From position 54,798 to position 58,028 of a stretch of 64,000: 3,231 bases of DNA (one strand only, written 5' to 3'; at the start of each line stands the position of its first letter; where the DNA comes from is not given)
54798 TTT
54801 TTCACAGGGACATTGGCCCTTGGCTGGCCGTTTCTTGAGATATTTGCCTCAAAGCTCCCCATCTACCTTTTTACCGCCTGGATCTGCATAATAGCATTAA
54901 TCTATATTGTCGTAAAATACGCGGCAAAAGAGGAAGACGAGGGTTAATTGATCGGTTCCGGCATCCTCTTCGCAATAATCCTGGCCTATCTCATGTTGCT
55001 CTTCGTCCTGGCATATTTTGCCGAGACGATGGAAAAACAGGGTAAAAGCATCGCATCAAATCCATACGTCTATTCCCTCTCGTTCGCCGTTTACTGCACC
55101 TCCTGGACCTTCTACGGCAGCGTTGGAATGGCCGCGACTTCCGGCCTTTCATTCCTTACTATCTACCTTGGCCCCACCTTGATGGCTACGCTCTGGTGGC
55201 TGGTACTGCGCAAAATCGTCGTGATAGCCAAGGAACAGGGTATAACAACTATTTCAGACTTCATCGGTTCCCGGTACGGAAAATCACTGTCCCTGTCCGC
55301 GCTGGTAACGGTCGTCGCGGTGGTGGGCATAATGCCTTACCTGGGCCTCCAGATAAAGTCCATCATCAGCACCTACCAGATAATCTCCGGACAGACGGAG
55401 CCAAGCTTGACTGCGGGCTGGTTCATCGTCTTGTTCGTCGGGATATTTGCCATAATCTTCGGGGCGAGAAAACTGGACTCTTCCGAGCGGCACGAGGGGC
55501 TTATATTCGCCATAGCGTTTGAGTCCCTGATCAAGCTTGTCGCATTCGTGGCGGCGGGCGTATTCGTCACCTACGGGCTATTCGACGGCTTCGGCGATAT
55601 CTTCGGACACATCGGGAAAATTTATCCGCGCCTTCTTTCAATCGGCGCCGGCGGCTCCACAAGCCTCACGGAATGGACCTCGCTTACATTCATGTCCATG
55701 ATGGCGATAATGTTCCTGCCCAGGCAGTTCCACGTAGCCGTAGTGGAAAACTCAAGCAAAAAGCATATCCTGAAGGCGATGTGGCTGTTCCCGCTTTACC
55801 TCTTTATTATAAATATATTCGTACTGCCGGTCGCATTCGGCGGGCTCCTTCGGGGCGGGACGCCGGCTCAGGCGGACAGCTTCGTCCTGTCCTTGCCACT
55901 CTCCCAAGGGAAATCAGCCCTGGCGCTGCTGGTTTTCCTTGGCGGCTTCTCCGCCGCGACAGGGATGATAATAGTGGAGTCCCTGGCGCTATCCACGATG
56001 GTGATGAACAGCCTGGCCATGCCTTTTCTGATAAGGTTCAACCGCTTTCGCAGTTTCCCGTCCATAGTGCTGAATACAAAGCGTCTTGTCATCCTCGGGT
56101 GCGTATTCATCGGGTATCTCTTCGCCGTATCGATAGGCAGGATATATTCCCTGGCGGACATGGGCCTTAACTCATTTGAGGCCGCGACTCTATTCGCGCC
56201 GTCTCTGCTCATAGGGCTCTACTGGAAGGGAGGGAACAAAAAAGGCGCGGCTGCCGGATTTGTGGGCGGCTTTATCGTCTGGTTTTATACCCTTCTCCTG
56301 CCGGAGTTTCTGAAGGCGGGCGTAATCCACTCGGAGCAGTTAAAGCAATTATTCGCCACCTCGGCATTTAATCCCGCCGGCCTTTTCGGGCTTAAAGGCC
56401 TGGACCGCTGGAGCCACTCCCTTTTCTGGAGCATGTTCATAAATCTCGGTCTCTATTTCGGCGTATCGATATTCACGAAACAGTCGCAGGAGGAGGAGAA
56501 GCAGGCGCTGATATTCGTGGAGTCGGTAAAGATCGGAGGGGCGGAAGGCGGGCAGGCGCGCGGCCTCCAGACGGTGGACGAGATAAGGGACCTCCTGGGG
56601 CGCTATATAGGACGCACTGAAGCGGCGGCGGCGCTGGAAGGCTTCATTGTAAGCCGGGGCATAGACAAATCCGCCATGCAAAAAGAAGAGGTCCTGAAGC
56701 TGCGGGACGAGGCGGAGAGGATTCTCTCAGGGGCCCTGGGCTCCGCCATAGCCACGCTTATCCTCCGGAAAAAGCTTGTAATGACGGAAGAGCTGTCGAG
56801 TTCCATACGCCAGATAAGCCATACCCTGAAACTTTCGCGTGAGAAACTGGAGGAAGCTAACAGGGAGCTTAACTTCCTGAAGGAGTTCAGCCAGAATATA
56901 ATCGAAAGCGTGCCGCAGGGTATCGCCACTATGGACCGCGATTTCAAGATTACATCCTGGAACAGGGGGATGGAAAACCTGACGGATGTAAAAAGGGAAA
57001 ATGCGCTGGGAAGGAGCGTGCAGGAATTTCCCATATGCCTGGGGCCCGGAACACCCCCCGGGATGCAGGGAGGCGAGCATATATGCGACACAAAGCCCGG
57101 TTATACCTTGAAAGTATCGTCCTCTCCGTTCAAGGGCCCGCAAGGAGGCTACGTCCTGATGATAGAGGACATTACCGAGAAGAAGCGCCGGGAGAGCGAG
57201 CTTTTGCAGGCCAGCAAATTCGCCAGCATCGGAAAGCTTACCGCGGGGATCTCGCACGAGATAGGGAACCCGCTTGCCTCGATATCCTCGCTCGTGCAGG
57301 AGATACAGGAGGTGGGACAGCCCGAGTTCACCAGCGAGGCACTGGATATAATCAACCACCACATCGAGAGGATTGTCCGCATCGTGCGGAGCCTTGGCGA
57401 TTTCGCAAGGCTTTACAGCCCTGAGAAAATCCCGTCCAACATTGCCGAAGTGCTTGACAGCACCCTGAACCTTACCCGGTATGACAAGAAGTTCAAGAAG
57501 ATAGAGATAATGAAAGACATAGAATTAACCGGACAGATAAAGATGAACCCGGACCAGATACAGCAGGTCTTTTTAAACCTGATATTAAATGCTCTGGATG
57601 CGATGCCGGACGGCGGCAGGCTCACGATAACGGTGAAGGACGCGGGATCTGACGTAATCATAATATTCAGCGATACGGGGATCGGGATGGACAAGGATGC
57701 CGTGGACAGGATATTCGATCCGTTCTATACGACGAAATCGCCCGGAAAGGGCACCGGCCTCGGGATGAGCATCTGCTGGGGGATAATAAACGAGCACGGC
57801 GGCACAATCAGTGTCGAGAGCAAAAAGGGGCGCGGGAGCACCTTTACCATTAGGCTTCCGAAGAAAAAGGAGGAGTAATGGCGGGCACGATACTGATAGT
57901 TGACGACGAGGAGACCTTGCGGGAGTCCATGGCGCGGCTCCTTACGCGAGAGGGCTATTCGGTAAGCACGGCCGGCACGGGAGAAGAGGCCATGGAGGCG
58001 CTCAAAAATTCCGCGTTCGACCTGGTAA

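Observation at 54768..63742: CrbS/CrbR-like acetate-switch regulon: DUF4212 + SSS-domain histidine kinase + NtrC-type regulator upstream of a sigma-54 promoter driving satP-porin-acs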

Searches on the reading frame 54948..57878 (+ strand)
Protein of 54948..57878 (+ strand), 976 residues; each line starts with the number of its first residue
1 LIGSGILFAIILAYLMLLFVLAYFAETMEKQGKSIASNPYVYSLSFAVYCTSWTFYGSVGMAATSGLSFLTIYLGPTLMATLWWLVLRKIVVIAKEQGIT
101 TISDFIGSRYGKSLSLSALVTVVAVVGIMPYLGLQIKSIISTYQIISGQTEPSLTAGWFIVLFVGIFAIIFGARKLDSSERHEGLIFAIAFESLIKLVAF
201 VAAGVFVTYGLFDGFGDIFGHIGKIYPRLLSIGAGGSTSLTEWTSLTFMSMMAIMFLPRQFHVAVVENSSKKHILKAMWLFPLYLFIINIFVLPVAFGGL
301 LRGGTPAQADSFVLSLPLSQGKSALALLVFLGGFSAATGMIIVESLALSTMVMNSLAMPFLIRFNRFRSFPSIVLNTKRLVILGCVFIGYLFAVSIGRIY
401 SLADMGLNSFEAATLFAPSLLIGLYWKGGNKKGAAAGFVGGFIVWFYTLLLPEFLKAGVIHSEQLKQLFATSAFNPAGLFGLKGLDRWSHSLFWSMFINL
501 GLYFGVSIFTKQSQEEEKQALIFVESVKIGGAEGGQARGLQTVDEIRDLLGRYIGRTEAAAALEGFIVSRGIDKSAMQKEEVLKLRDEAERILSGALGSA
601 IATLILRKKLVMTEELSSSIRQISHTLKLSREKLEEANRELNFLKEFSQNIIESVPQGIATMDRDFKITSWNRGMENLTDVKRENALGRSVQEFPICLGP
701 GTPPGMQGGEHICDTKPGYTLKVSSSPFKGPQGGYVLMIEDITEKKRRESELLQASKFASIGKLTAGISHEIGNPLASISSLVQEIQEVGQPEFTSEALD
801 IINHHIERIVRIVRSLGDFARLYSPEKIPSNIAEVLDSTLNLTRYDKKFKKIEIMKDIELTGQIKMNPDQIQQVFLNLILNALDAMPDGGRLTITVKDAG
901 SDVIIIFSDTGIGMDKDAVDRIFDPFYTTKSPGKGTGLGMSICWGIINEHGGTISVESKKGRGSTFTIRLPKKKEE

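Call 5: search_protein_families(library=pfam, proteins=[window:54948-57878:+])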
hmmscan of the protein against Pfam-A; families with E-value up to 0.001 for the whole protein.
window:54948-57878:+ (976 aa): 7 families
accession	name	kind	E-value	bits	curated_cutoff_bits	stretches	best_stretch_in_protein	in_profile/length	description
PF02518.31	HATPase_c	-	1.2e-29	103.4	26.4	1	867-973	2-110/111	Histidine kinase-, DNA gyrase B-, and HSP90-like ATPase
PF00512.31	HisKA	-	6.7e-12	45.7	26.9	1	762-822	3-63/66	His Kinase A (phospho-acceptor) domain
PF12860.13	PAS_7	-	2.5e-06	28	27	0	652-692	1-42/115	PAS fold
PF00474.23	SSF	-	8.6e-06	25.3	22.8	1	46-129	18-101/406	Sodium:solute symporter family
PF08448.16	PAS_4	-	0.0001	23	23.1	0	653-695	2-45/110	PAS fold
PF13188.13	PAS_8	-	0.00015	22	21.8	1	647-695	2-51/65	PAS domain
PF00989.32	PAS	-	0.00094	19.6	22.6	0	649-692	4-47/113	PAS fold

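Call 6: search_protein_families(library=ncbifam, proteins=[window:54948-57878:+])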
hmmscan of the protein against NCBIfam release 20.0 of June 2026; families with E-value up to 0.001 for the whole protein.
window:54948-57878:+ (976 aa): 83 families (the best 25 are shown)
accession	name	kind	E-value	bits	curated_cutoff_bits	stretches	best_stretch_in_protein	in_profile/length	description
NF008468.0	PRK11360.1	equivalog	1.8e-72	244.6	646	1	637-975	259-611/616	two-component system sensor histidine kinase AtoS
NF007688.0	PRK10364.1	equivalog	1.2e-50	172.7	479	1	746-974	225-453/460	two-component system sensor histidine kinase ZraS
NF038348.1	T2SS_HK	subfamily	1.7e-49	168.8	450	2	807-971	409-572/574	histidine kinase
NF052574.1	HisKinEspCMyxo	equivalog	7.7e-45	153.3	1200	1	735-973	391-638/785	serine histidine kinase EspC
NF052573.1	HisKinEspAMyxo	equivalog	3e-44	151.2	1400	1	736-971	359-610/755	serine histidine kinase EspA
NF046044.1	PnpS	equivalog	1.5e-43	149.4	400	1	731-971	149-390/390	two-component system histidine kinase PnpS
NF047497.1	HK_LIC_12097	equivalog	5.9e-43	147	500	1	735-972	124-366/367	LIC_12097 family sensor histidine kinase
NF033092.0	HK_WalK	equivalog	2.4e-41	142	725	1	620-971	232-593/594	cell wall metabolism sensor histidine kinase WalK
NF053867.1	SprKinKinDBac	equivalog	5.5e-40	137.2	775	1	741-974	269-499/500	sporulation kinase KinD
NF046020.1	HisKinCckABruc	equivalog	7.6e-38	129.9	1000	1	736-975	455-710/868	cell cycle histidine kinase CckA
NF010411.0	PRK13837.1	equivalog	1.6e-37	129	647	1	742-974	431-677/828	two-component system VirA-like sensor kinase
NF046026.1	HisKinCckACaul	equivalog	4.9e-34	117.5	1000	1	732-975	273-535/678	cell cycle histidine kinase CckA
TIGR02916.1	PEP_his_kin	equivalog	9.4e-34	117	300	1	746-971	460-679/679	XrtA/PEP-CTERM system histidine kinase PrsK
NF047874.1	MASE3_PAS_HK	subfamily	1.5e-33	116.6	560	1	733-974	366-627/655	MASE3 domain-containing sensor histidine kinase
TIGR02966.1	phoR_proteo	equivalog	6.6e-33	114.1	334.2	1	649-970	9-333/333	phosphate regulon sensor histidine kinase PhoR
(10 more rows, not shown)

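Call 10: find_homologous_proteins(query=window:54948-57878:+, max_evalue=1e-10)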
Query window:54948-57878:+ (976 aa): 8000 proteins with E <= 1e-10 among 8000 candidates; the best 120 are listed.
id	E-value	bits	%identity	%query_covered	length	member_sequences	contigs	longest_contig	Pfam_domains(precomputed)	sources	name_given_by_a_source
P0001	0.0e+0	1995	93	100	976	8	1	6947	PF13188.14,PF12860.14,PF08448.17,PF02518.32,PF00512.32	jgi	jgi:Na+/proline symporter/signal transduction histidine kinase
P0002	0.0e+0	1565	73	100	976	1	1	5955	PF13188.14,PF02518.32,PF00512.32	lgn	-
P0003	0.0e+0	1537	72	99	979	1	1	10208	PF13188.14,PF12860.14,PF02518.32,PF00474.24,PF00512.32,PF00989.32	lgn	-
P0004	0.0e+0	1516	70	100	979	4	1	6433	PF13188.14,PF12860.14,PF02518.32,PF00512.32,PF00989.32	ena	-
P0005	0.0e+0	1508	70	100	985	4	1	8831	PF13188.14,PF08448.17,PF02518.32,PF00512.32,PF00989.32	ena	-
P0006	0.0e+0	1484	70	99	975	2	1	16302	PF13188.14,PF12860.14,PF08448.17,PF02518.32,PF00474.24,PF00512.32,PF00989.32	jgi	-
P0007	0.0e+0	1480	70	99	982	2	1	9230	PF13188.14,PF08448.17,PF02518.32,PF00474.24,PF00512.32,PF00989.32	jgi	jgi:PAS domain S-box-containing protein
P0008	0.0e+0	1438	67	99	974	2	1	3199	PF13188.14,PF12860.14,PF08448.17,PF02518.32,PF00512.32,PF00989.32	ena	-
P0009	0.0e+0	1431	67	97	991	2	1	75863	PF13188.14,PF12860.14,PF02518.32,PF00512.32,PF00989.32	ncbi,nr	ncbi:MAG: PAS domain-containing protein [Nitrospirae bacterium]|nr:PAS domain-containing protein [Ni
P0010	0.0e+0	1429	68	99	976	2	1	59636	PF13188.14,PF12860.14,PF08448.17,PF02518.32,PF00474.24,PF00512.32,PF00989.32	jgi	-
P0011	0.0e+0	1410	66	99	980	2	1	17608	PF13188.14,PF12860.14,PF08448.17,PF02518.32,PF00512.32,PF00989.32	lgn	-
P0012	0.0e+0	1354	70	87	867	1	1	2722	PF13188.14,PF12860.14,PF08448.17,PF02518.32,PF00512.32,PF00989.32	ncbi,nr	ncbi:MAG TPA: ATP-binding protein, partial [Nitrospirota bacterium]|nr:ATP-binding protein [Nitrospi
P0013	0.0e+0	1350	63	99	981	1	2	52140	PF02518.32,PF00474.24,PF00512.32,PF00989.32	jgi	jgi:Na+/proline symporter/signal transduction histidine kinase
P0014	0.0e+0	1347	63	99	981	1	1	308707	PF02518.32,PF00474.24,PF00512.32,PF00989.32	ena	-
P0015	0.0e+0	1342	63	99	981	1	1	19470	PF02518.32,PF00474.24,PF00512.32,PF00989.32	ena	-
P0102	0.0e+0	1273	60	99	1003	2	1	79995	PF08448.17,PF02518.32,PF00474.24,PF00512.32,PF00989.32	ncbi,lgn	ncbi:MAG: ATP-binding protein [Thermodesulfovibrionales bacterium]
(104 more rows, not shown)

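Call 12: find_encoding_contigs(protein=P0009, flank=8000, max_places=2)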
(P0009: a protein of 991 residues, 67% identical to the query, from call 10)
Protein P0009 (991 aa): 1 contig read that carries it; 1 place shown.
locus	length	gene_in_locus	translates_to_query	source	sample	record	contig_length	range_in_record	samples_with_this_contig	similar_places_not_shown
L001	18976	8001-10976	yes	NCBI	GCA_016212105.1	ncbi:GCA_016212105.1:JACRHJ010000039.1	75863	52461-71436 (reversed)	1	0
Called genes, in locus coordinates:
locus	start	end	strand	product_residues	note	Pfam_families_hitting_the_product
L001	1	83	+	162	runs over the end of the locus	PF01842:ACT, PF22629:ACT_AHAS_ss, PF13710:ACT_5, PF10369:ALS_ss_C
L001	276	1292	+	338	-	PF00670:AdoHcyase_NAD (weak), PF02826:2-Hacid_dh_C (weak), PF03807:F420_oxidored (weak), PF07991:KARI_N, PF01450:KARI_C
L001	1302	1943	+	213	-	PF02666:PS_Dcarbxylase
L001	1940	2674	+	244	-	PF01066:CDP-OH_P_transf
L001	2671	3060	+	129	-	-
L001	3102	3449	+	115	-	-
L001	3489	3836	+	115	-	-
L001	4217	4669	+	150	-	-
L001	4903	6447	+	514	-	PF00682:HMGL-like, PF22617:HCS_D2, PF08502:LeuA_dimer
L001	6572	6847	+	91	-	-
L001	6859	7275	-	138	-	PF01934:HepT-like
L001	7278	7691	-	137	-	PF01909:NTP_transf_2, PF18765:Polbeta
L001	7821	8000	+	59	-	-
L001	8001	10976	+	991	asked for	PF00989:PAS, PF12860:PAS_7 (faint), PF13188:PAS_8 (weak), PF00512:HisKA, PF02518:HATPase_c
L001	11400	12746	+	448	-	PF00072:Response_reg, PF00158:Sigma54_activat, PF14532:Sigma54_activ_2, PF00004:AAA (weak), PF07724:AAA_2 (weak), PF07728:AAA_5, PF25601:AAA_lid_14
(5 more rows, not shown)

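Call 13: find_encoding_contigs(protein=P0014, flank=8000, max_places=2)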
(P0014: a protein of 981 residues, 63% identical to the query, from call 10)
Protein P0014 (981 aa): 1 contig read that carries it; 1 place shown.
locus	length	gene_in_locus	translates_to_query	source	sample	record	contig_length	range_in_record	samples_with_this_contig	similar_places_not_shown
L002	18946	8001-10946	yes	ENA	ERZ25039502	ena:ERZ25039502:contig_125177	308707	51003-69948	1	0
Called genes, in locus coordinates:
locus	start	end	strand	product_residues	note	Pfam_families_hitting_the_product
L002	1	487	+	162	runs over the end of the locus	PF05362:Lon_C, PF13541:ChlI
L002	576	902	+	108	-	PF00586:AIRS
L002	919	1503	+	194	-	PF02769:AIRS_C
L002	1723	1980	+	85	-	PF09835:DUF2062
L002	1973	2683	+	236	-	PF00919:UPF0004, PF04055:Radical_SAM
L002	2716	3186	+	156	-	PF04055:Radical_SAM (weak), PF18693:TRAM_2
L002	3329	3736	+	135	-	PF02163:Peptidase_M50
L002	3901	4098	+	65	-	-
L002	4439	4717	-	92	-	PF03349:Toluene_X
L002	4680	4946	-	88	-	-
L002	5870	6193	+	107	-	PF01281:Ribosomal_L9_N, PF03948:Ribosomal_L9_C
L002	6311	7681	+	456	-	PF00772:DnaB, PF13481:AAA_25, PF03796:DnaB_C, PF06745:ATPase (weak)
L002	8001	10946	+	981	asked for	PF00474:SSF (weak), PF00989:PAS (weak), PF00512:HisKA, PF02518:HATPase_c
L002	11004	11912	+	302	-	PF00072:Response_reg, PF00158:Sigma54_activat, PF14532:Sigma54_activ_2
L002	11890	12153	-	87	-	-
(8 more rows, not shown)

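Call 14: find_encoding_contigs(protein=P0102, flank=8000, max_places=2)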
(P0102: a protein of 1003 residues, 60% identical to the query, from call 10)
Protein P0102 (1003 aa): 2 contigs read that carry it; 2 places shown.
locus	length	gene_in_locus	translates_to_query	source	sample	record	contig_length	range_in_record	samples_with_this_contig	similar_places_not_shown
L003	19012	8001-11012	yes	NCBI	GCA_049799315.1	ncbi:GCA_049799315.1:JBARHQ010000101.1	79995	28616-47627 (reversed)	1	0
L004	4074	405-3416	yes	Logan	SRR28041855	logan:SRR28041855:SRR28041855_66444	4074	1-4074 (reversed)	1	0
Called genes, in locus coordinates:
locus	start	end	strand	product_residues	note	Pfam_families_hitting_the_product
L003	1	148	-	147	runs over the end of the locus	PF01281:Ribosomal_L9_N, PF03948:Ribosomal_L9_C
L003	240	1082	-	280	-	PF02163:Peptidase_M50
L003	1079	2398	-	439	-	PF00919:UPF0004, PF04055:Radical_SAM, PF18693:TRAM_2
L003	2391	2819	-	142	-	PF09835:DUF2062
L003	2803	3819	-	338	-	PF00586:AIRS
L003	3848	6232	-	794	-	PF02190:LON_substr_bdg, PF00004:AAA, PF07728:AAA_5 (weak), PF22667:Lon_lid, PF05362:Lon_C, PF13541:ChlI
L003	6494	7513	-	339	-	PF12801:Fer4_5, PF00037:Fer4 (faint), PF12837:Fer4_6 (faint), PF12801:Fer4_5 (weak), PF13237:Fer4_10, PF14697:Fer4_21 (weak)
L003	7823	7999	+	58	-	-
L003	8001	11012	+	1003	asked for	PF00474:SSF (faint), PF00989:PAS, PF08448:PAS_4 (faint), PF00512:HisKA (weak), PF02518:HATPase_c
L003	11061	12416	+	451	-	PF00072:Response_reg, PF00004:AAA (faint), PF00158:Sigma54_activat, PF14532:Sigma54_activ_2, PF07724:AAA_2, PF07728:AAA_5 (faint), PF25601:AAA_lid_14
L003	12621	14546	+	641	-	PF00027:cNMP_binding, PF00571:CBS, PF03445:DUF294, PF10335:DUF294_C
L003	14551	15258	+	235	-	PF00929:RNase_T, PF16473:Rv2179c-like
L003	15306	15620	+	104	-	PF04341:DUF485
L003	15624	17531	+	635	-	PF00474:SSF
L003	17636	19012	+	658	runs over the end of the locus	PF16177:ACAS_N, PF00501:AMP-binding, PF13193:AMP-binding_C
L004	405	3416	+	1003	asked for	PF00474:SSF (faint), PF00989:PAS, PF08448:PAS_4 (faint), PF00512:HisKA (weak), PF02518:HATPase_c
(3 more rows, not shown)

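Call 16: find_related_loci(query=A1, collection=genome_contigs, flank=10000)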
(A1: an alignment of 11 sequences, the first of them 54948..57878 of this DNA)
Query A1 (976 aa) in genome_contigs; peptide patterns used: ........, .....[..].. (x = any residue, [..] = any of these).
599 stretches matched a pattern (row limit reached: there are more); 589 encode a relative of the query (tblastn E <= 1e-3); the best 80 are kept; 80 distinct loci.
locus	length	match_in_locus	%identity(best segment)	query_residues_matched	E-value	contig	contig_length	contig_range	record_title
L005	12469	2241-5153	66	7-971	0e+0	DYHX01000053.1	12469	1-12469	MAG TPA_asm: Nitrospira japonica isolate DR5_44_14 Afr_mines_DR5_901_length_12469_cov_5_826406, whole genome shotgun seq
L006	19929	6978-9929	61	1-976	0e+0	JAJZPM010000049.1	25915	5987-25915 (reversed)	MAG: Nitrospirae bacterium isolate SKS1.bin124 NODE_3306_length_25915_cov_5.257329, whole genome shotgun sequence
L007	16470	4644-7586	60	1-971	0e+0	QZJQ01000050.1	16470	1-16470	MAG: Nitrospiraceae bacterium isolate SURF_35 Ga0104751_1005086, whole genome shotgun sequence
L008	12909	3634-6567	61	6-975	0e+0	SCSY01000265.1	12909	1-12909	MAG: Nitrospirae bacterium isolate FW300_bin.22 FW300_bin.22-139714, whole genome shotgun sequence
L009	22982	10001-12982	59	7-971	0e+0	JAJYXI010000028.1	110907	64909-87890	MAG: Nitrospirae bacterium isolate FK3.bin35 NODE_246_length_110907_cov_10.626656, whole genome shotgun sequence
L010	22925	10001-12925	59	6-973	0e+0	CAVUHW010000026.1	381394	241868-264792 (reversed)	MAG: Nitrospirota bacterium isolate MFD02199.bin.2.126 genome assembly, contig: contig_48917, whole genome shotgun seque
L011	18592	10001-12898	59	19-976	0e+0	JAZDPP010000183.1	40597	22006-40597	MAG: Pseudomonadota bacterium isolate MEGAHIT-group-0.852 k141_7056878, whole genome shotgun sequence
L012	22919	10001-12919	60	7-970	0e+0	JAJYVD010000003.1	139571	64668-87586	MAG: Nitrospirae bacterium isolate FK1.bin72 NODE_102_length_139571_cov_15.930345, whole genome shotgun sequence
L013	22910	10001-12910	60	10-971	0e+0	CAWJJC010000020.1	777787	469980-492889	MAG: uncultured delta proteobacterium isolate MFD05442.bin.2.211 genome assembly, contig: contig_3945, whole genome shot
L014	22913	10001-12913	59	6-971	0e+0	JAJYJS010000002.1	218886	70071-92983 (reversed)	MAG: Nitrospirae bacterium isolate DBS2-1.bin166 NODE_67_length_218886_cov_12.278512, whole genome shotgun sequence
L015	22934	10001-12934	59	6-975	0e+0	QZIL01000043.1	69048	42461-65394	MAG: Nitrospiraceae bacterium isolate SURF_66 Ga0104751_1000457, whole genome shotgun sequence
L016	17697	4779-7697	58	7-971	0e+0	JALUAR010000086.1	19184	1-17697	MAG: Thermodesulfovibrio sp. isolate S141_metabat2_scaf2bin.236 S141_NODE_2237_length_19184_cov_1.756730, whole genome s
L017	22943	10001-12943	56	7-972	0e+0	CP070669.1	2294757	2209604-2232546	MAG: Nitrospirota bacterium isolate bin746 chromosome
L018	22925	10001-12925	58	6-971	0e+0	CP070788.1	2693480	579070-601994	MAG: Nitrospiraceae bacterium isolate bin1476 chromosome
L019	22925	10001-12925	56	6-971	0e+0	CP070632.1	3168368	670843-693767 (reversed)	MAG: Nitrospiraceae bacterium isolate bin97 chromosome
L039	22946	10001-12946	38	7-972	0e+0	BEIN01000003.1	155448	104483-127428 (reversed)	Bacterium HR37 DNA, contig: NODE_45_3, isolate: HRbin37, whole genome shotgun sequence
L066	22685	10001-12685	44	13-971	3e-174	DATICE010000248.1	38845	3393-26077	MAG TPA_asm: Burkholderiales bacterium isolate SMAG_U16308 k141_1345209, whole genome shotgun sequence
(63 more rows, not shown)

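Call 30: search_solved_structures(query=A1, max_evalue=0.01, show_alignments=0)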
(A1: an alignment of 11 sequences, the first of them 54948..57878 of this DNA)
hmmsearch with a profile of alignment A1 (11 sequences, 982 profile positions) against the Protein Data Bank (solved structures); distinct sequences matched with E-value up to 0.01: 88 (the best 60 are shown).
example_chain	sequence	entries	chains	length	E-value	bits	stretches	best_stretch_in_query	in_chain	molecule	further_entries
10ed_A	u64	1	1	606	9.1e-94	318.2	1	5-603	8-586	histidine kinase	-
3a0r_A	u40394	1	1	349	1.6e-50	175.1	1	646-980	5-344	Sensor protein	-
9jfj_A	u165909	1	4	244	4.9e-46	160.2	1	750-981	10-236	Sensor histidine kinase ZraS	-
4gcz_A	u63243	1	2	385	6.2e-38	133.4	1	654-980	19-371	Blue-light photoreceptor, Sensor protein fixL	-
3d36_A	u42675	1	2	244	1.3e-36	129.1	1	755-980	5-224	Sporulation kinase B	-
8a7f_A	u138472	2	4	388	2.8e-35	124.6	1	736-980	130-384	Putative Sensory box protein,Sensor protein FixL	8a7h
8a3u_A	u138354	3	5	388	2.8e-35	124.6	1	736-980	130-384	Putative Sensory box protein,Sensor protein FixL | Putative Sensory box protein,Putative Sensory box protein,Sensor protein FixL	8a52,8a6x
4i5s_A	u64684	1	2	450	2.6e-34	121.4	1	605-981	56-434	Putative histidine kinase CovS; VicK-like protein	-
8vc9_A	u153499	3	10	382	7.1e-33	116.7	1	746-980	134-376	Leptospira virulence regulator B (LvrB) | histidine kinase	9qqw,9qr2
5idj_A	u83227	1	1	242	1e-30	109.5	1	755-980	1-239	Histidine kinase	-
6paj_A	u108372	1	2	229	2.3e-29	105.1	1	768-980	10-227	Sensor protein SrrB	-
9p6i_A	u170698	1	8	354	3.7e-27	97.8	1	732-981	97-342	histidine kinase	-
5c93_A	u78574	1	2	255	7.8e-27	96.7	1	768-981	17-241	Histidine kinase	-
4u7n_A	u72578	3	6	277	9.3e-27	96.4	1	767-981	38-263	Histidine protein kinase sensor protein | Histidine kinase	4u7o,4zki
8u4x_A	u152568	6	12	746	5.8e-26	93.8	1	763-980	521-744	histidine kinase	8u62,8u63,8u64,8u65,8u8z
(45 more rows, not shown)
